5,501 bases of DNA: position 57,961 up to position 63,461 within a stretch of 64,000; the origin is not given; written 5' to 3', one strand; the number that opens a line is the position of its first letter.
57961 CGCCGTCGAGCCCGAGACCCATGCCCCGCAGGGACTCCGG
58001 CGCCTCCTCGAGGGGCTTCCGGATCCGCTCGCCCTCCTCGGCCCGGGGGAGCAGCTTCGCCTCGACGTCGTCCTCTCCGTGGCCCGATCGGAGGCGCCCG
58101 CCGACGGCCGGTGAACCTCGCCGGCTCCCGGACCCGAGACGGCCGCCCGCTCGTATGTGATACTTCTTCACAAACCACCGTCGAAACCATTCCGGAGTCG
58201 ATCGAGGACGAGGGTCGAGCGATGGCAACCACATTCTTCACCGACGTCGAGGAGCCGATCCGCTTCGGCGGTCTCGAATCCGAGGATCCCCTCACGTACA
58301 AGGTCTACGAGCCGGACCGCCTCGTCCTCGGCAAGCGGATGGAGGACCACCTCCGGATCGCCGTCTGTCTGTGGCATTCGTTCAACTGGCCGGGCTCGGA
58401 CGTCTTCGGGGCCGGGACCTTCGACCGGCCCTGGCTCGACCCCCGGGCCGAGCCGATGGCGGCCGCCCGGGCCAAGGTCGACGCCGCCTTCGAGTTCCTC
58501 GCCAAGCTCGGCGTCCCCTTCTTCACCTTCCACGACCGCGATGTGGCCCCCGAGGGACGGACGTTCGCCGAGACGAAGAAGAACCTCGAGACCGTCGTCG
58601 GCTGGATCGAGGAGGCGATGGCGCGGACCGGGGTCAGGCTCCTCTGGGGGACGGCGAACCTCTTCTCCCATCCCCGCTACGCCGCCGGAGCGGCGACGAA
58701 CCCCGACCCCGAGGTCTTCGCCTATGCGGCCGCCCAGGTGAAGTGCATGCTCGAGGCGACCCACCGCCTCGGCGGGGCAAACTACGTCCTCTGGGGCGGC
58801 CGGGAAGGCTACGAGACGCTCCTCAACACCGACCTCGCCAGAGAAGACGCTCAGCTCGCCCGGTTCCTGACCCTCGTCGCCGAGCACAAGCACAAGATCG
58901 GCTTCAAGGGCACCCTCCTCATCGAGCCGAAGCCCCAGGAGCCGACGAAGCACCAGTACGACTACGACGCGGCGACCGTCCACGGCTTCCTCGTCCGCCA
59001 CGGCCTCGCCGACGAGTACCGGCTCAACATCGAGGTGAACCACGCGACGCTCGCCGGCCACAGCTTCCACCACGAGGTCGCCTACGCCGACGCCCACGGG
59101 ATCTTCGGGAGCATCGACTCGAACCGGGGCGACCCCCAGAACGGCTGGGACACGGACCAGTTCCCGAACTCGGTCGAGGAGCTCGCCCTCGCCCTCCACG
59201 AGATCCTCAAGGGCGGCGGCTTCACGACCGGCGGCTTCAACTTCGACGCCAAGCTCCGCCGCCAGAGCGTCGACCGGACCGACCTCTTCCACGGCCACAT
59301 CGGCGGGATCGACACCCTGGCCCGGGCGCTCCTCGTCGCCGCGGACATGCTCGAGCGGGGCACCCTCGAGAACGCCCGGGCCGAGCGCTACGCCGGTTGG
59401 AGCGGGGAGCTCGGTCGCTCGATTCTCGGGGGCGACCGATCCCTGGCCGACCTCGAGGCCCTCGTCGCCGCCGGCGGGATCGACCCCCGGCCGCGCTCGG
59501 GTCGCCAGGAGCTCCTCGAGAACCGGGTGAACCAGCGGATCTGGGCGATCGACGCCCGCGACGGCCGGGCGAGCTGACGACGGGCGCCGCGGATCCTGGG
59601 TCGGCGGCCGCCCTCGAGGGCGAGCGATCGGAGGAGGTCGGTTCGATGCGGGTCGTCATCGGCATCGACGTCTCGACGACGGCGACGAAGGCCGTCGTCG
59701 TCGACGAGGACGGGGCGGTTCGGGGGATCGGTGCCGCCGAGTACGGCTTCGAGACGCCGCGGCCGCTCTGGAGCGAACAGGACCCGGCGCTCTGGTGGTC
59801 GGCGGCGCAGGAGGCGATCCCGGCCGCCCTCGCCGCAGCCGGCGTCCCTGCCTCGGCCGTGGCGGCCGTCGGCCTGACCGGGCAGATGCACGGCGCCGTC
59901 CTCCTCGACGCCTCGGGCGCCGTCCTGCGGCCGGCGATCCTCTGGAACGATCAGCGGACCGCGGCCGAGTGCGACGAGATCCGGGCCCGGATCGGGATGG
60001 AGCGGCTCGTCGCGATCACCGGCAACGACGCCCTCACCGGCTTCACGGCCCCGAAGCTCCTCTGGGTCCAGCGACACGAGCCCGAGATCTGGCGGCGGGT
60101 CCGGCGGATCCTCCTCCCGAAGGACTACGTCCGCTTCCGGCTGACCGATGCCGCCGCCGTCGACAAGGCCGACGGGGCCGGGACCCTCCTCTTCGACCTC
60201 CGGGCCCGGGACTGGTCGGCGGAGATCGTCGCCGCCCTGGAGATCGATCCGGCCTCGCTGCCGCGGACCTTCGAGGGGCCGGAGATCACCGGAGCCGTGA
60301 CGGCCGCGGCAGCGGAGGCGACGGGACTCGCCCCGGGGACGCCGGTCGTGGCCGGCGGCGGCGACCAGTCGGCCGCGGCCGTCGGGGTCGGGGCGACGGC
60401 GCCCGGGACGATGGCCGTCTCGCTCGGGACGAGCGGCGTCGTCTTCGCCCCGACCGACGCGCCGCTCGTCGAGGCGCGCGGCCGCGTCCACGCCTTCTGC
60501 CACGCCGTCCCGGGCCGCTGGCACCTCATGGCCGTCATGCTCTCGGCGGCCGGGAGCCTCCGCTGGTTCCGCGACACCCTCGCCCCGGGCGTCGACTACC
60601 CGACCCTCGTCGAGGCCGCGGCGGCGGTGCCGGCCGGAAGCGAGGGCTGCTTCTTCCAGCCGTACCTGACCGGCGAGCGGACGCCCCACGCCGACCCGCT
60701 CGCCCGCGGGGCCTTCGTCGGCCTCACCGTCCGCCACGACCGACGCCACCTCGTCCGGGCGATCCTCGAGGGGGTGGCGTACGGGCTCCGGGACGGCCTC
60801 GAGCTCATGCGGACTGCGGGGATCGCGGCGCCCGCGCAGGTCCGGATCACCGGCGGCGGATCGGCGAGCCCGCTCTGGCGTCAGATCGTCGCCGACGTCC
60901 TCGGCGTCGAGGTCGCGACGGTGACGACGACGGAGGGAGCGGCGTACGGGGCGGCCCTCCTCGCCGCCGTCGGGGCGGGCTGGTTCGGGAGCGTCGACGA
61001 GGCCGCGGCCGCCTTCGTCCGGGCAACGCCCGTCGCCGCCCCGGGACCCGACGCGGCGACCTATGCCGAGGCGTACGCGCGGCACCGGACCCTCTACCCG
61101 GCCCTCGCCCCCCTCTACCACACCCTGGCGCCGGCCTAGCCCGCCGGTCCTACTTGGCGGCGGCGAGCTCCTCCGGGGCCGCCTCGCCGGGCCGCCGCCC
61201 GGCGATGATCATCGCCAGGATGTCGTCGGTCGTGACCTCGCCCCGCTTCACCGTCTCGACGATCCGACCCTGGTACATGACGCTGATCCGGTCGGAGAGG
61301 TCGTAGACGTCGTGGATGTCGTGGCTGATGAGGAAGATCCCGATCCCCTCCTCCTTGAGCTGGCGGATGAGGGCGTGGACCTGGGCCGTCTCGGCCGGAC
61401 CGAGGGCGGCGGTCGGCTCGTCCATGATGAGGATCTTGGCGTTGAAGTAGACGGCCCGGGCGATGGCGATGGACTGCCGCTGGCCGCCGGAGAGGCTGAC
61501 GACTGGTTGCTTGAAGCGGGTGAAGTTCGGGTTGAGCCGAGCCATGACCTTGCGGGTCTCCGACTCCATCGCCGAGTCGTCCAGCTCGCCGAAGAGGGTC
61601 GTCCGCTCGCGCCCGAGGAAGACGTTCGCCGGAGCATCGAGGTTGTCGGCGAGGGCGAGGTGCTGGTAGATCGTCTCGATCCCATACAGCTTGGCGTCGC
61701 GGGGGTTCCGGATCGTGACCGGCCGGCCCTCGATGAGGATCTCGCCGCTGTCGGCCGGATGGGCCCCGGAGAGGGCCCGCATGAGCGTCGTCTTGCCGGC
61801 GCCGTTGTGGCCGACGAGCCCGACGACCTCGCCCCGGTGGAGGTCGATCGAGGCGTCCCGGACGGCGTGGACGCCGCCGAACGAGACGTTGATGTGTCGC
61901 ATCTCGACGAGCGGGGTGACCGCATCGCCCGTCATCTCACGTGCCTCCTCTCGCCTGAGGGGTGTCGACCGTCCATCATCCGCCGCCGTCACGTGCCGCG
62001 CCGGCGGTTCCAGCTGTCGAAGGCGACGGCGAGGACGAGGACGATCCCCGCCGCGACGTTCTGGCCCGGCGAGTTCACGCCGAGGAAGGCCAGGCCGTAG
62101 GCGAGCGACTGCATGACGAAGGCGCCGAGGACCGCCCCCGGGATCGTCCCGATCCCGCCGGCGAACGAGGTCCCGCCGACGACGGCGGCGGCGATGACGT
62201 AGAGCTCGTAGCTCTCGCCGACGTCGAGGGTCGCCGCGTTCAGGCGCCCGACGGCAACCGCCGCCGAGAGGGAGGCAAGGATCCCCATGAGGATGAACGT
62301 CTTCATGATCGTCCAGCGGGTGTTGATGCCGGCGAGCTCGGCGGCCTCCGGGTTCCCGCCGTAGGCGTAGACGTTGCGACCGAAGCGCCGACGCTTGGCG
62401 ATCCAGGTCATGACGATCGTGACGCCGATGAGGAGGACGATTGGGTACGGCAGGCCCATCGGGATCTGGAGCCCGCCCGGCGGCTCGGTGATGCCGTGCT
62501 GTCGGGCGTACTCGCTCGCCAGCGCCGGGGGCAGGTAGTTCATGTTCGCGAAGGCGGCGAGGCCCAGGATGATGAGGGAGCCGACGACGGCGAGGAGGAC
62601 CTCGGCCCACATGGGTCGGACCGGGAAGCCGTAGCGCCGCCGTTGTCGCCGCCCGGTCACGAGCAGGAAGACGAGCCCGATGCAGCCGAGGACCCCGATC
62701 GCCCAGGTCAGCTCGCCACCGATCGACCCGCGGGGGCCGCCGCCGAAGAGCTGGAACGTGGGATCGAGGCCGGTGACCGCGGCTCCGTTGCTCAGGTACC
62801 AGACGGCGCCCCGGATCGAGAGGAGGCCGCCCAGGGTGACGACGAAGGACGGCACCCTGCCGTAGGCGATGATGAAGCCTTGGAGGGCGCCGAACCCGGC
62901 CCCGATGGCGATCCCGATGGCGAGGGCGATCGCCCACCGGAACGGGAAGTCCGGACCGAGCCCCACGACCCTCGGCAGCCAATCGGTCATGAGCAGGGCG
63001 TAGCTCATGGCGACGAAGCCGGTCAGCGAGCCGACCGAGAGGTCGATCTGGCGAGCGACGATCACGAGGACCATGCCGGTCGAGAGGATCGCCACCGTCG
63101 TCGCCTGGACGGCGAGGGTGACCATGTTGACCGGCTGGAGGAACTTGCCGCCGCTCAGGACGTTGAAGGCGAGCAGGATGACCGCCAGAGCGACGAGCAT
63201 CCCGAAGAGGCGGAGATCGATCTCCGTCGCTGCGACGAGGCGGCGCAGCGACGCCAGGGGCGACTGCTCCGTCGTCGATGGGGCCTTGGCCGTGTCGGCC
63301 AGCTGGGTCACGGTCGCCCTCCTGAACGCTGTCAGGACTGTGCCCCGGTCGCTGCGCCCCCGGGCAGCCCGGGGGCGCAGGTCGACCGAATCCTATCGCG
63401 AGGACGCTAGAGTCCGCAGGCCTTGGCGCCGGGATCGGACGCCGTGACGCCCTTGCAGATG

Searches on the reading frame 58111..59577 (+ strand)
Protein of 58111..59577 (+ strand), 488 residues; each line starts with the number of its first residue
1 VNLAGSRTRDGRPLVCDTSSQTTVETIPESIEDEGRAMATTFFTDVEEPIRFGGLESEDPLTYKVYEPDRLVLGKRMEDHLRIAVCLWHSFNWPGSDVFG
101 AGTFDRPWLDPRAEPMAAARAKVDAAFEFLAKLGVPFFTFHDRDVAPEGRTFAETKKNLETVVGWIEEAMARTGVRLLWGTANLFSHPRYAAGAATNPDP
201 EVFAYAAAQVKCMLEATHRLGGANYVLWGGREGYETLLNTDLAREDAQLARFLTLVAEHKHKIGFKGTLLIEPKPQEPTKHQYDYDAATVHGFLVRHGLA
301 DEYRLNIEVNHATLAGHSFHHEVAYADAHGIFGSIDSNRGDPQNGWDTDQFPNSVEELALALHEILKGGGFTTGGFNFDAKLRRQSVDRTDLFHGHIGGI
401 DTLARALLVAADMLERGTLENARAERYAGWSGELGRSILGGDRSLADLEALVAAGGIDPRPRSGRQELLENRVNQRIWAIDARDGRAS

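Call 28: find_encoding_contigs(protein=window:58111-59577:+, flank=10000, max_places=10)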
Protein window:58111-59577:+ (488 aa): no gene with exactly this product is on record in the collection.

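Call 50: search_protein_families(library=pfam, proteins=[window:58111-59577:+], max_evalue=0.001)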
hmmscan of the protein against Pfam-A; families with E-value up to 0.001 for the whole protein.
window:58111-59577:+ (488 aa): 1 family
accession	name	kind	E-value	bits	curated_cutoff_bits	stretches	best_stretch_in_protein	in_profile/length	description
PF01261.30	AP_endonuc_2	-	1.1e-10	42.1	31.1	1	168-318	35-168/249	Xylose isomerase-like TIM barrel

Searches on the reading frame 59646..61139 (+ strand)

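Call 50: search_protein_families(library=pfam, proteins=[window:59646-61139:+], max_evalue=0.001)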
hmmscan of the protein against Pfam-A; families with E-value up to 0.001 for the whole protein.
window:59646-61139:+ (497 aa): 3 families
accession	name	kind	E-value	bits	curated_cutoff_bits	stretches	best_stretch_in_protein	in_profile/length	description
PF00370.27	FGGY_N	-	7.6e-69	232.5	28.8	1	4-247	2-245/245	FGGY family of carbohydrate kinases, N-terminal domain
PF02782.22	FGGY_C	-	1e-39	136.9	27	1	256-443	1-197/198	FGGY family of carbohydrate kinases, C-terminal domain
PF01869.26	BcrAD_BadFG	-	0.00023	21.2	31.5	0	5-80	1-70/271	BadF/BadG/BcrA/BcrD ATPase family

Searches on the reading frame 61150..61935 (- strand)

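Call 50: search_protein_families(library=pfam, proteins=[window:61150-61935:-], max_evalue=0.001)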
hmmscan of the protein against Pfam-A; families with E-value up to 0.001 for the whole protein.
window:61150-61935:- (261 aa): 8 families
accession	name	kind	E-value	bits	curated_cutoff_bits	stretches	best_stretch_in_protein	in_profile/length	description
PF00005.33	ABC_tran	-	3.5e-30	105.8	25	1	26-176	2-137/137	ABC transporter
PF13304.12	AAA_21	-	9.6e-09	36.2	27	0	38-58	2-22/304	AAA domain, putative AbiEii toxin, Type IV TA system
PF02463.25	SMC_N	-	2.7e-06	27.4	40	0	147-218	136-210/220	RecF/RecN/SMC N terminal domain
PF13476.12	AAA_23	-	7.2e-05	24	27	1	21-57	6-41/201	AAA domain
PF13191.12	AAA_16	-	0.0002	22.3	32.6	1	33-174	22-104/167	AAA ATPase domain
PF09818.15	ABC_ATPase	-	0.00021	20.9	23.2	0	149-178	159-188/283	P-loop domain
PF03205.20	MobB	-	0.00051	20.4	26.6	0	37-55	1-19/133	Molybdopterin guanine dinucleotide synthesis protein B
PF13604.12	AAA_30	-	0.00077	19.7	27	0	36-66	19-49/191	AAA domain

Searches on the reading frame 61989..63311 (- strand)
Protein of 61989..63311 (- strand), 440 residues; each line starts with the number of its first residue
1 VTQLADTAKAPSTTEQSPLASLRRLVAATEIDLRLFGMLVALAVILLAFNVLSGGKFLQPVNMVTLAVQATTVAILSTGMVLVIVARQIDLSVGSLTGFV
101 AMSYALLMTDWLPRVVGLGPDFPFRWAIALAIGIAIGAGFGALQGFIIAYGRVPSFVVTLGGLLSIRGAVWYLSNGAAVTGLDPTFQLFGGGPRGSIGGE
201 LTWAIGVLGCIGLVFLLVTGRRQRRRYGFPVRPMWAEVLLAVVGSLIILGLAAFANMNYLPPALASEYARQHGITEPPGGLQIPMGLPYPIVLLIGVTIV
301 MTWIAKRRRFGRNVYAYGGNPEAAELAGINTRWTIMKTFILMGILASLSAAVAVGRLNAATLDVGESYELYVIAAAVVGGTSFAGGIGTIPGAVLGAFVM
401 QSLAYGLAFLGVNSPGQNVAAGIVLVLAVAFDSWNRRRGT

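Call 50: search_protein_families(library=pfam, proteins=[window:61989-63311:-], max_evalue=0.001)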
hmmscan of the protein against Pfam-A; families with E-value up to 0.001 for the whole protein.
window:61989-63311:- (440 aa): 1 family
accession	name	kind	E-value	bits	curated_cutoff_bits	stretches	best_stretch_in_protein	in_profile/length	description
PF02653.21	BPD_transp_2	-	2.6e-28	99.3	26.8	1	62-428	1-268/269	Branched-chain amino acid transport system / permease component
